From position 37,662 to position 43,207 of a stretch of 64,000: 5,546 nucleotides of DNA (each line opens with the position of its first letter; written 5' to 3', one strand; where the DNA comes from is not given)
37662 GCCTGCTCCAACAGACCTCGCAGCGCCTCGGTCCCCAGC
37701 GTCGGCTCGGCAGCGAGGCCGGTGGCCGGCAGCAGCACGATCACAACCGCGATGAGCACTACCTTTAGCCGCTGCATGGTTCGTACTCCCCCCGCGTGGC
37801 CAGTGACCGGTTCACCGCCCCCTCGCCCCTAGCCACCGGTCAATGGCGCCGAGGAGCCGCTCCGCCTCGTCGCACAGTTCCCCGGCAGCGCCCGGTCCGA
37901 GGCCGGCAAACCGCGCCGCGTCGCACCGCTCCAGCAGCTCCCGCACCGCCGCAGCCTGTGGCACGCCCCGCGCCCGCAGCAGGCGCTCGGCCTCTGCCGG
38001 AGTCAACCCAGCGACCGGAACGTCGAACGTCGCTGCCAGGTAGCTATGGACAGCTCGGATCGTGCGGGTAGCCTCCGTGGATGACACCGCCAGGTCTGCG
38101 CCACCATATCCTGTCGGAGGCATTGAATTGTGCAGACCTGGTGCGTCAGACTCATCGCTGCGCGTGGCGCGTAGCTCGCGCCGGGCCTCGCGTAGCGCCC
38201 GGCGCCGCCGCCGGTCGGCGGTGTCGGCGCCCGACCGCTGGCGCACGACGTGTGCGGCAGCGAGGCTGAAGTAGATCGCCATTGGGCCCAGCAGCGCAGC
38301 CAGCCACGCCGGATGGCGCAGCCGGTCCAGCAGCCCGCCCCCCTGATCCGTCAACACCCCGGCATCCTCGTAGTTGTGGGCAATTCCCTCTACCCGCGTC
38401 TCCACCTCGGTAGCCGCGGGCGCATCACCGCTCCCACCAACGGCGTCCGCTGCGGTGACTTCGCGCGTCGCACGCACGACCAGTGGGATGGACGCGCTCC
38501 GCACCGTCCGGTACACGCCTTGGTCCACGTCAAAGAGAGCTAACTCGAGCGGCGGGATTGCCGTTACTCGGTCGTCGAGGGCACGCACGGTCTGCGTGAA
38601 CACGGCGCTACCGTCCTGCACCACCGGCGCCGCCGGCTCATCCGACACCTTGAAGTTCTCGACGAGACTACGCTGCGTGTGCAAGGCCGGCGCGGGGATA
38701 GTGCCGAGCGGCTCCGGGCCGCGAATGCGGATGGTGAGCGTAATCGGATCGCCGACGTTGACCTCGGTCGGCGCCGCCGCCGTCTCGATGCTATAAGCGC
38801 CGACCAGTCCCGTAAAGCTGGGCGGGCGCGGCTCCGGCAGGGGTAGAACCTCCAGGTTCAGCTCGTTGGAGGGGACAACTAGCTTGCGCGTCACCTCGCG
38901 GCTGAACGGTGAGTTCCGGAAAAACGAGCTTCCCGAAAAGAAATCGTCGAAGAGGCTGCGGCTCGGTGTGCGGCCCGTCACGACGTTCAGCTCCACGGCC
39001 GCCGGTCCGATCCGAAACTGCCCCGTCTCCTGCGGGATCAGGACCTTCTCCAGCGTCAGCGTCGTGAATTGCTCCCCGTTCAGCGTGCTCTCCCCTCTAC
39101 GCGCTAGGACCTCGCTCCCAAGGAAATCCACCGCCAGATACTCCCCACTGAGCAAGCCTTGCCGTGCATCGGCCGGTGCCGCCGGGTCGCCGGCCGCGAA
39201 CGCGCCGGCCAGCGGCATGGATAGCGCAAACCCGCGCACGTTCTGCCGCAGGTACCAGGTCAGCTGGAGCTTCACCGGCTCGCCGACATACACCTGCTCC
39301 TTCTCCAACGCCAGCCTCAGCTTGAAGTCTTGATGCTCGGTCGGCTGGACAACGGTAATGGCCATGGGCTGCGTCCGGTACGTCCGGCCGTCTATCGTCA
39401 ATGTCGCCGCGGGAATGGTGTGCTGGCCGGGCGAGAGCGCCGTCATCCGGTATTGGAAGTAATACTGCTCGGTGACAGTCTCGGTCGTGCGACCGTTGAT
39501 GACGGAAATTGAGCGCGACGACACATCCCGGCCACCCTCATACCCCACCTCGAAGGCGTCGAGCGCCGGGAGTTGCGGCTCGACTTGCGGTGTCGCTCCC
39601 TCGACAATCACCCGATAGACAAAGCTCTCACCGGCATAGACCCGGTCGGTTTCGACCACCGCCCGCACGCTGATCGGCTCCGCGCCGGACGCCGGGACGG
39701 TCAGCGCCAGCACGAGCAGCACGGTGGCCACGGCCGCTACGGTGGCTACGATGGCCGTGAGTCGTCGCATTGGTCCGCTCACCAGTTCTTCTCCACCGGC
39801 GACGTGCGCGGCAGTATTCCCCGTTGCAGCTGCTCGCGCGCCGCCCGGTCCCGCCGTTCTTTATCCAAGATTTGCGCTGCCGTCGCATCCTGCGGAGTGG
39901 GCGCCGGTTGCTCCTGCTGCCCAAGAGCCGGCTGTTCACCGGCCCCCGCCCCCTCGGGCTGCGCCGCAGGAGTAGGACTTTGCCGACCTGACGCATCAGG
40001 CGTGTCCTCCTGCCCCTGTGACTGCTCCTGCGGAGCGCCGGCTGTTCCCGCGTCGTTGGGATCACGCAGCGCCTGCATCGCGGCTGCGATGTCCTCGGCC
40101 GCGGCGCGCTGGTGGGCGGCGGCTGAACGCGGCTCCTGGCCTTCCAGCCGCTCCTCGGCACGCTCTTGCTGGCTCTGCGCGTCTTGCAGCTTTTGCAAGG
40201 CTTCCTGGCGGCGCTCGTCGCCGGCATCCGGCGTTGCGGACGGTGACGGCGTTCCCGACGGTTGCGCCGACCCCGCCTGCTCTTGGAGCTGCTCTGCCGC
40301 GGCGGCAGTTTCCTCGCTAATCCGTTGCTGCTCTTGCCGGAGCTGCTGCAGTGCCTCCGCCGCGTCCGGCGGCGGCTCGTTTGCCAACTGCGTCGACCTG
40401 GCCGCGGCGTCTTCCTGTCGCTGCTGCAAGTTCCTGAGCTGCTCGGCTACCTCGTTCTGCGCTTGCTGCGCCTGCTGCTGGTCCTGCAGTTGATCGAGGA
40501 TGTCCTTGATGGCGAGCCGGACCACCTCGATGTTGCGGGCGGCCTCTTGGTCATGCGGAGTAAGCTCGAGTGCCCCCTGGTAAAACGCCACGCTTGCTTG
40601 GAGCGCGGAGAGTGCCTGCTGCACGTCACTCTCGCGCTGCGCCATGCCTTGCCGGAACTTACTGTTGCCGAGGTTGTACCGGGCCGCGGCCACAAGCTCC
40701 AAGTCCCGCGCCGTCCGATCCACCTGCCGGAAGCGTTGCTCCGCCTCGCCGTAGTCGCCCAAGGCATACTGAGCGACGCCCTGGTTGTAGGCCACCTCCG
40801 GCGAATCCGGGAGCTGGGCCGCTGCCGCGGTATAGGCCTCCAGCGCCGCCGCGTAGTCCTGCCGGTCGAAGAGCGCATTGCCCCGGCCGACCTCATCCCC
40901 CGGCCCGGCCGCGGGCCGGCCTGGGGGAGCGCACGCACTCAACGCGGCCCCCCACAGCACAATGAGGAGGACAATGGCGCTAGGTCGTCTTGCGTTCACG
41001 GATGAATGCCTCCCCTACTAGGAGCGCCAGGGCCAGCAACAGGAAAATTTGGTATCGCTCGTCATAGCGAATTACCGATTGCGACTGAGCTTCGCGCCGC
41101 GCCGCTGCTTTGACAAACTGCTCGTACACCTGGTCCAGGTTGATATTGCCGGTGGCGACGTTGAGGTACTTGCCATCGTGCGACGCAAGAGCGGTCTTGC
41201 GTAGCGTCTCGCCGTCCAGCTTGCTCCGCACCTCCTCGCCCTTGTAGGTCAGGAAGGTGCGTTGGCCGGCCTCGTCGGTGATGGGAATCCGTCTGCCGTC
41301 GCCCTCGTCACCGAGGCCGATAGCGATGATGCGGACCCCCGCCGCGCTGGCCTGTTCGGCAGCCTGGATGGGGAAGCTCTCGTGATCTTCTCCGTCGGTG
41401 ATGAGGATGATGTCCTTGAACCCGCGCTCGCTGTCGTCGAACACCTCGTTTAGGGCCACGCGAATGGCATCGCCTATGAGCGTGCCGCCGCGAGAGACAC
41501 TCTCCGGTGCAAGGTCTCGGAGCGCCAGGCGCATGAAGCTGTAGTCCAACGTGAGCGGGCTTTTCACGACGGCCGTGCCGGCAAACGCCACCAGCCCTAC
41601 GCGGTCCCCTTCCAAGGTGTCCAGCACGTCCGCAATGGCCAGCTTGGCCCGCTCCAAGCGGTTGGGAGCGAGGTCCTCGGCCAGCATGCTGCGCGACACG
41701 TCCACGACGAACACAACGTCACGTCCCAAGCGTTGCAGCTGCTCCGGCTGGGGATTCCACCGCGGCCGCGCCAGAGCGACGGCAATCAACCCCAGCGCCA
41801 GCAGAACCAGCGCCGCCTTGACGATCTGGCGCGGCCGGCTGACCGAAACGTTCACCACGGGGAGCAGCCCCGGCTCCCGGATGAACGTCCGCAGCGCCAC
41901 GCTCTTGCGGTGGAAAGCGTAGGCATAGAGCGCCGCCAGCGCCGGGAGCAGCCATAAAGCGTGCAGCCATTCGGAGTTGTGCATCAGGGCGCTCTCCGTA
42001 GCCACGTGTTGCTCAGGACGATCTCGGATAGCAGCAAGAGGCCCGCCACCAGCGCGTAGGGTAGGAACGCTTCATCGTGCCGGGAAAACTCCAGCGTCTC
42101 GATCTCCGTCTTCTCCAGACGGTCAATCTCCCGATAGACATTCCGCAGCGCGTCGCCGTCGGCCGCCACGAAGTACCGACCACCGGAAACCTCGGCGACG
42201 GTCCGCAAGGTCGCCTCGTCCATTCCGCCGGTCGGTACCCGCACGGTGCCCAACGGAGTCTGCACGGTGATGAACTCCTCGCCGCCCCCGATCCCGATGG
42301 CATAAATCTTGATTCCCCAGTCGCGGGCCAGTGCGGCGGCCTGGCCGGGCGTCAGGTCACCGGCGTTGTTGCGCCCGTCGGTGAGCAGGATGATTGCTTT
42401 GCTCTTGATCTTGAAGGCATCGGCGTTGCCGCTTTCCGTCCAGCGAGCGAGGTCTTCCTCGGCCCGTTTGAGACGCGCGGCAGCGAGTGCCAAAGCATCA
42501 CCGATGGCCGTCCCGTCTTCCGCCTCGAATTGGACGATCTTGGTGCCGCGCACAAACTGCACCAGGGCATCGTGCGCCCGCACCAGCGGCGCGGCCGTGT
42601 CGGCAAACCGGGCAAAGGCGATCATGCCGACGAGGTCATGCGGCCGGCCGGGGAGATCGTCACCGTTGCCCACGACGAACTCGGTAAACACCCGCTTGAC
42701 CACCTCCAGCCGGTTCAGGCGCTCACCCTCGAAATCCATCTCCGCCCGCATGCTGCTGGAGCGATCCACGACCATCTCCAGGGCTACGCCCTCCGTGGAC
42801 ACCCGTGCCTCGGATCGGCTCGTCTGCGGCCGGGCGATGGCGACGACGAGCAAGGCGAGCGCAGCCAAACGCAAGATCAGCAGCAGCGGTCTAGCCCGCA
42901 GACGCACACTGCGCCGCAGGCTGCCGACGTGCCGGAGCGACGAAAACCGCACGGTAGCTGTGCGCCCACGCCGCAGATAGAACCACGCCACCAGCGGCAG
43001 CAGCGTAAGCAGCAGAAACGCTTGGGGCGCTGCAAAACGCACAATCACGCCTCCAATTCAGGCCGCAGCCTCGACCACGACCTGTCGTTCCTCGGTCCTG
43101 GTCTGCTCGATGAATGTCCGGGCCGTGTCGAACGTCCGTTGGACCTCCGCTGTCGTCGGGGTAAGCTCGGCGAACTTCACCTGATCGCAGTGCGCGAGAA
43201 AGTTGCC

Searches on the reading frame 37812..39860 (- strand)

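Call 74: search_protein_families(library=pfam, proteins=[window:37812-39860:-], max_evalue=0.0001)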
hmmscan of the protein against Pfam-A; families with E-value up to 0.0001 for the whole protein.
window:37812-39860:- (682 aa): 1 family
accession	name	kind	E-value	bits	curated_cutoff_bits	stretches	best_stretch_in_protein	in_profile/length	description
PF13584.12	BatD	-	3e-29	102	24.1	1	68-170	2-92/92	BatD DUF11 like domain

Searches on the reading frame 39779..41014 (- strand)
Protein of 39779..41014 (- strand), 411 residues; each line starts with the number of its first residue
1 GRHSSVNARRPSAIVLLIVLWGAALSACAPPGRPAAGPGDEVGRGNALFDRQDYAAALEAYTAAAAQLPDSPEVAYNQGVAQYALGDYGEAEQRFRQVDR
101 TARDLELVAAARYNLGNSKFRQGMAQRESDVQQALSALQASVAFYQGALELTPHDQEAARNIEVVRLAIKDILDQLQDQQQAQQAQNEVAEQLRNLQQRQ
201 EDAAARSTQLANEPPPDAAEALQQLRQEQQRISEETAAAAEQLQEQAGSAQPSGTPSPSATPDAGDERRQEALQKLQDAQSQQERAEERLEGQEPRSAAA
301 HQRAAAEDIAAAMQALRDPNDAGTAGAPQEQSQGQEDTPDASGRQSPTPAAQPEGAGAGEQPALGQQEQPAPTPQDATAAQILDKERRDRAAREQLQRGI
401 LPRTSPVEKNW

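Call 74: search_protein_families(library=pfam, proteins=[window:39779-41014:-], max_evalue=0.0001)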
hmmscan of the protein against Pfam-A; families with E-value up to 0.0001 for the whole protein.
window:39779-41014:- (411 aa): 5 families
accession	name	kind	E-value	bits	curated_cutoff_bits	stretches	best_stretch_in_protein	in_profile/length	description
PF13414.12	TPR_11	-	9.7e-08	32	26.8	1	45-86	1-42/42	TPR repeat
PF13432.12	TPR_16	-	1e-07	32.7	32.7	1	44-98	3-57/65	Tetratricopeptide repeat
PF00515.34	TPR_1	-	2.7e-07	30.5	27.8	0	43-69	6-32/34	Tetratricopeptide repeat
PF14559.12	TPR_19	-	2.1e-06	28.4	25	1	48-111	1-64/68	Tetratricopeptide repeat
PF07719.23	TPR_2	-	2.7e-05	24.4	27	0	44-70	7-33/34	Tetratricopeptide repeat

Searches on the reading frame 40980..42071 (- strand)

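Call 74: search_protein_families(library=pfam, proteins=[window:40980-42071:-], max_evalue=0.0001)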
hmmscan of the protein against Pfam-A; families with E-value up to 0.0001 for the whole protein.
window:40980-42071:- (363 aa): 3 families
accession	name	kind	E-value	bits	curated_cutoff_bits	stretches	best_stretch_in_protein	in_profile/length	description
PF13519.12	VWA_2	-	6.6e-23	81.8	27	1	119-228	1-107/107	von Willebrand factor type A domain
PF00092.34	VWA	-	3.8e-19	70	23.8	1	118-269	1-155/174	von Willebrand factor type A domain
PF13768.12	VWA_3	-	5.9e-05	23.6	27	0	118-259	2-139/155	von Willebrand factor type A domain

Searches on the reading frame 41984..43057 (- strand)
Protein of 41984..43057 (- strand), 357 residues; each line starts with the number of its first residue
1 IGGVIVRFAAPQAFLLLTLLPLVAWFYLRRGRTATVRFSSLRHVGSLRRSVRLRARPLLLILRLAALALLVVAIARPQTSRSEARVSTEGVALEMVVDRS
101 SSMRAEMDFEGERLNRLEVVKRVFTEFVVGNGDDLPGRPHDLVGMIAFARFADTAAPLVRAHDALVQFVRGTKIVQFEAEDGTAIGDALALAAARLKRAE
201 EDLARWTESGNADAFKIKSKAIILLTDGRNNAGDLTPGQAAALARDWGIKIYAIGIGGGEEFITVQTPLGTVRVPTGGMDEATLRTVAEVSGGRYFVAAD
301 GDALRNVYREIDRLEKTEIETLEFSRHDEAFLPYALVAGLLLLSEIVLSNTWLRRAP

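Call 74: search_protein_families(library=pfam, proteins=[window:41984-43057:-], max_evalue=0.0001)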
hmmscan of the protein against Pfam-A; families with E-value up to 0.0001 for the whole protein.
window:41984-43057:- (357 aa): 3 families
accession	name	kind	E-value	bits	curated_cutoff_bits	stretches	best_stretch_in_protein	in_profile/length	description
PF00092.34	VWA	-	3.6e-13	50.6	23.8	1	96-308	5-172/174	von Willebrand factor type A domain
PF07584.16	BatA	-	1.7e-11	44.8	25.9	1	7-77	3-77/77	Aerotolerance regulator N-terminal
PF13519.12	VWA_2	-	1.5e-10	42.1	27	1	95-228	3-106/107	von Willebrand factor type A domain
